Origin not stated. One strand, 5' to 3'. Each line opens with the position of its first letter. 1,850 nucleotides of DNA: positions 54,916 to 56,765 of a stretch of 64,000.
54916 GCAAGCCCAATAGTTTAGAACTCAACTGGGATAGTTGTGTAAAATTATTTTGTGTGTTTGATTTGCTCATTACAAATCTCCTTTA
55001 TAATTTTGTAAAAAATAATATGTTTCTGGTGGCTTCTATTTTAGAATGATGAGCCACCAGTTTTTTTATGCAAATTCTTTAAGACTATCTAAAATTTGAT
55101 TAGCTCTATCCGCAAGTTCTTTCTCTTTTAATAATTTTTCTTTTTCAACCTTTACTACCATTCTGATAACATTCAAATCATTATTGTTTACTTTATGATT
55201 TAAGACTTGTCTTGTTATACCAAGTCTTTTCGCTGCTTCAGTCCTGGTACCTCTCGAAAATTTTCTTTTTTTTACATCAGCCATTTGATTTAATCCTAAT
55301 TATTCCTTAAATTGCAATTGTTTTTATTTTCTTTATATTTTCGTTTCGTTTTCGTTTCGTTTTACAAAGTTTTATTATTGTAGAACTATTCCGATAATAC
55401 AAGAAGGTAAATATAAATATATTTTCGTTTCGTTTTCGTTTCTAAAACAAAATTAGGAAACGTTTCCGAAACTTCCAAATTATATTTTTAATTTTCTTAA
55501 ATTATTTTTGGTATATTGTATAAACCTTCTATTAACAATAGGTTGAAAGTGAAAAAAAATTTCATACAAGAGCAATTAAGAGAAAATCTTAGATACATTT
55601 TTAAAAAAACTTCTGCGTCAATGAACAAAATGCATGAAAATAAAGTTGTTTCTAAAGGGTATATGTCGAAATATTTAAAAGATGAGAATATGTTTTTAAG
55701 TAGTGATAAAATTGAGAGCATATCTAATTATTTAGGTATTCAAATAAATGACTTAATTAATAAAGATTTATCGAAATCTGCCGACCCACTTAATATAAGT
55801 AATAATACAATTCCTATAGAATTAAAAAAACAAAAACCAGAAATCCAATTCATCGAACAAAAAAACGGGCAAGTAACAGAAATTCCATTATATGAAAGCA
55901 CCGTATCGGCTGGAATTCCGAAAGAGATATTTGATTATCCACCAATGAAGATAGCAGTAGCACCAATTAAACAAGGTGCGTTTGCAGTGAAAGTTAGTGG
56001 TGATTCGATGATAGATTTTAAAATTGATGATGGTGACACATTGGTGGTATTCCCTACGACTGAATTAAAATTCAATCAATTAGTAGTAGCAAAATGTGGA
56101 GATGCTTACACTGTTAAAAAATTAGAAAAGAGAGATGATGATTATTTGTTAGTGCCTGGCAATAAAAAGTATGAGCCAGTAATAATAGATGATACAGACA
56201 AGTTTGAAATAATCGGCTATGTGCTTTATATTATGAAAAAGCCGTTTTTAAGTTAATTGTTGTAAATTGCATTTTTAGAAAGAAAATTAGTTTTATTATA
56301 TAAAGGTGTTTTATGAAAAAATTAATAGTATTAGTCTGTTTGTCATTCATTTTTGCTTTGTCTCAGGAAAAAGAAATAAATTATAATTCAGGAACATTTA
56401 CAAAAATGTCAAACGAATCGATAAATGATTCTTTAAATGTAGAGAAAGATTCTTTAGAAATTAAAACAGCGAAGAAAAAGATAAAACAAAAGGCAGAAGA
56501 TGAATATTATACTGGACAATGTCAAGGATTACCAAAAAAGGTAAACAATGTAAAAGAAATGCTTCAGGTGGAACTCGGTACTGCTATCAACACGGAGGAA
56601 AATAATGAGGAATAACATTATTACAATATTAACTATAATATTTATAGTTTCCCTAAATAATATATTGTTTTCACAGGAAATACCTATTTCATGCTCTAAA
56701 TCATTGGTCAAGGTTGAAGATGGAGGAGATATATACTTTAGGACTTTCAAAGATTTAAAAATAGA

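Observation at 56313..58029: Lysogenic-conversion-like moron next to cI: two signal-peptide proteins followed by a lipoprotein DRGH non-specific endonuclease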

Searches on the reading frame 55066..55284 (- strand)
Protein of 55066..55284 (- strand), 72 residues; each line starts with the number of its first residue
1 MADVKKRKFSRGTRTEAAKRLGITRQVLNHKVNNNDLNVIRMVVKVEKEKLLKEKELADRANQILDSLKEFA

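Call 3: search_protein_families(library=pfam, proteins=[window:55066-55284:-], max_evalue=0.1)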
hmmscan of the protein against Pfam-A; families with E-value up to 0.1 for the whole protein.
window:55066-55284:- (72 aa): 3 families
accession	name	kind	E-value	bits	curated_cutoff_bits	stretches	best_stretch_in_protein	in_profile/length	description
PF02954.25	HTH_8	-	0.00018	21.6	22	1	10-31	17-38/42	Bacterial regulatory protein, Fis family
PF01381.28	HTH_3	-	0.013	16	23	1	13-30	11-28/55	Helix-turn-helix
PF06892.16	Phage_CP76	-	0.015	15.6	26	1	14-36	18-41/146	Phage regulatory protein CII (CP76)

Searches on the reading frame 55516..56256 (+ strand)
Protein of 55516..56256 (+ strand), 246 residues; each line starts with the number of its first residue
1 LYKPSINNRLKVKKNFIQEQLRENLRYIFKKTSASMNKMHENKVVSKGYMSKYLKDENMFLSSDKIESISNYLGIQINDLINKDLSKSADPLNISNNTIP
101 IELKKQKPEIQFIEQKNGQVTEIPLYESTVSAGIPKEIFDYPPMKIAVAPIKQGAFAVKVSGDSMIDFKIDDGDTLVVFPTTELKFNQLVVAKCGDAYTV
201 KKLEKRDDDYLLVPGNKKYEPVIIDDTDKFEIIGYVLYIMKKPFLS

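Call 3: search_protein_families(library=pfam, proteins=[window:55516-56256:+], max_evalue=0.1)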
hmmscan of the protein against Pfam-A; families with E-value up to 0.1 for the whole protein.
window:55516-56256:+ (246 aa): 3 families
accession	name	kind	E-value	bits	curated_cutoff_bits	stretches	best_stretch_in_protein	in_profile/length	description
PF00717.28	Peptidase_S24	-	9.2e-23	80.6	23.3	1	124-236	1-115/116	Peptidase S24-like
PF13443.12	HTH_26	-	0.0016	19.1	22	1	24-81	1-58/63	Cro/C1-type HTH DNA-binding domain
PF12844.13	HTH_19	-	0.024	15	30.2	1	35-83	14-61/64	Helix-turn-helix domain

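Call 6: search_protein_families(library=ncbifam, proteins=[window:55516-56256:+], max_evalue=0.1)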
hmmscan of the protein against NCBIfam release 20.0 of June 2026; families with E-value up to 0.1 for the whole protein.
window:55516-56256:+ (246 aa): 2 families
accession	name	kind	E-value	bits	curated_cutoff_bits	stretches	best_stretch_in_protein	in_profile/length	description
NF007621.2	PRK10276.1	subfamily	1.8e-19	69.9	110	1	152-241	26-115/115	translesion error-prone DNA polymerase V autoproteolytic subunit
TIGR00498.1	lexA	equivalog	4e-18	65.8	110.95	1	137-242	97-201/203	transcriptional repressor LexA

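Call 7: search_protein_families(library=phrogs, proteins=[window:55516-56256:+], max_evalue=0.1)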
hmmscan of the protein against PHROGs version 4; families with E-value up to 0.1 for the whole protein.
window:55516-56256:+ (246 aa): 7 families
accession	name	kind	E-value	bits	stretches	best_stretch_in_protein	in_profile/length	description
phrog_4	-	transcription regulation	1.9e-30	107.2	1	21-242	137-338/400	transcriptional repressor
phrog_811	-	DNA, RNA and nucleotide metabolism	9.4e-20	71.6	1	116-242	5-134/140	UmuD-like protein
phrog_8558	-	unknown function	4.6e-13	50.4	1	149-239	14-107/114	-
phrog_6201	-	transcription regulation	3.1e-08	34.5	1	155-242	28-117/121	CI-like repressor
phrog_10470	-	DNA, RNA and nucleotide metabolism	9.7e-05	23.1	1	165-242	1-77/79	UmuD-like protein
phrog_2967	-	transcription regulation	0.00016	22.3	1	13-94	3-78/225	transcriptional regulator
phrog_8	-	transcription regulation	0.00027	21.5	1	36-114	173-247/346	transcriptional regulator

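Call 69: find_related_loci(query=window:55516-56256:+, collection=viral_contigs, flank=8000)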
Query window:55516-56256:+ (246 aa) in viral_contigs; peptide patterns used: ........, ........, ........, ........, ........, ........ (x = any residue, [..] = any of these).
3 stretches matched a pattern, but none encodes a relative of the query by tblastn (E <= 1e-3).

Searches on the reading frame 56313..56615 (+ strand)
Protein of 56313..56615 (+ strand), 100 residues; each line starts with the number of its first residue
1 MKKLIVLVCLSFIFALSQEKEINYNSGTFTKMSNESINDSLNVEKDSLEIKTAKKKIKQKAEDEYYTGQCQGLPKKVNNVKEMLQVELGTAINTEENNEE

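Call 3: search_protein_families(library=pfam, proteins=[window:56313-56615:+], max_evalue=0.1)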
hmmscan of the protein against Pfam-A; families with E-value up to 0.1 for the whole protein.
window:56313-56615:+ (100 aa): 1 family
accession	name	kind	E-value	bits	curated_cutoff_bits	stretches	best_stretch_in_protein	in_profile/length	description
PF21894.1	N4_RNAP_helical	-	0.026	14.8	27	1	13-94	103-184/216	Bacteriophage N4 RNA polymerase, helical domain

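Call 6: search_protein_families(library=ncbifam, proteins=[window:56313-56615:+], max_evalue=0.1)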
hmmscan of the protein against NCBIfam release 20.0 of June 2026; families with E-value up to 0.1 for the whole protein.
window:56313-56615:+ (100 aa): 0 families

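Call 7: search_protein_families(library=phrogs, proteins=[window:56313-56615:+], max_evalue=0.1)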
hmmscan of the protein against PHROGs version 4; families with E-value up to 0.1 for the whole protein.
window:56313-56615:+ (100 aa): 3 families
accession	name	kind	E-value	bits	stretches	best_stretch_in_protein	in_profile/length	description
phrog_35394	-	unknown function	0.02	15.9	1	46-95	22-71/133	-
phrog_7627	-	unknown function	0.029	15.7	1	16-90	16-93/106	-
phrog_778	-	tail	0.049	14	1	17-77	33-99/287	tail assembly protein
